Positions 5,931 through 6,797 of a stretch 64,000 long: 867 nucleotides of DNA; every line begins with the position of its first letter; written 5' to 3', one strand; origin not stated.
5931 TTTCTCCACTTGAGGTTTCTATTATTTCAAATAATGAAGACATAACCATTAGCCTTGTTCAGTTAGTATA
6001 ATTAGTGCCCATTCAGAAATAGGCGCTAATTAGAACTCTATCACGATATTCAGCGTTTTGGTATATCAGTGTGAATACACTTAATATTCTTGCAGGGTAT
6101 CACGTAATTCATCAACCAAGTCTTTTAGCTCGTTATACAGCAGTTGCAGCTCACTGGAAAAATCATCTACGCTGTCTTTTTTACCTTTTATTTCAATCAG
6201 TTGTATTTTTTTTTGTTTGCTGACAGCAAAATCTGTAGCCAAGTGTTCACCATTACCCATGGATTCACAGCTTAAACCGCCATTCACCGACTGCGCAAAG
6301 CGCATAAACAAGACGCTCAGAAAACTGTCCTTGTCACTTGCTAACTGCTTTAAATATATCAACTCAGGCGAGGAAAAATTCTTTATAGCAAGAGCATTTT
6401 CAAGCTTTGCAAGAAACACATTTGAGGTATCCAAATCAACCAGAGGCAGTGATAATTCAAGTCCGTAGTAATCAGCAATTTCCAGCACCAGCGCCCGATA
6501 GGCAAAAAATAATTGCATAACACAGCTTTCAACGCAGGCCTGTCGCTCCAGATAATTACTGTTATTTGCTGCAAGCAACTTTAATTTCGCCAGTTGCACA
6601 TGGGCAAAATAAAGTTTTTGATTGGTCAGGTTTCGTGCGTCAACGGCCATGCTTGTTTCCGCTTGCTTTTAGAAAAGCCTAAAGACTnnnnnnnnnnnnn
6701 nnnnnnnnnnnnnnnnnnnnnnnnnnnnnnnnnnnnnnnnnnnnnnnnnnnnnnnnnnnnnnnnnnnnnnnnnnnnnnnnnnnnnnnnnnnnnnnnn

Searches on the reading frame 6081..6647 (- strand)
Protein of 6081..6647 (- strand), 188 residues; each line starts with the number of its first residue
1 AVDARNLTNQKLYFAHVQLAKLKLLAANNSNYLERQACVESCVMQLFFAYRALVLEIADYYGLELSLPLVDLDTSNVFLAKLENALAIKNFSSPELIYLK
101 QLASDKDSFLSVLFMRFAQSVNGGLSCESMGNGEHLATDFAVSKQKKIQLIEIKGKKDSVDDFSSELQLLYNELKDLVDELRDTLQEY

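Call 61: search_protein_families(library=pfam, proteins=[window:6081-6647:-], max_evalue=0.000001)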
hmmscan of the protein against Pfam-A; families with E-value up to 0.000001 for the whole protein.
window:6081-6647:- (188 aa): 1 family
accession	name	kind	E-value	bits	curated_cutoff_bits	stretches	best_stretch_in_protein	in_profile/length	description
PF20227.3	DUF6586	-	5.8e-13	49.9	27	1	5-187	4-152/153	Family of unknown function (DUF6586)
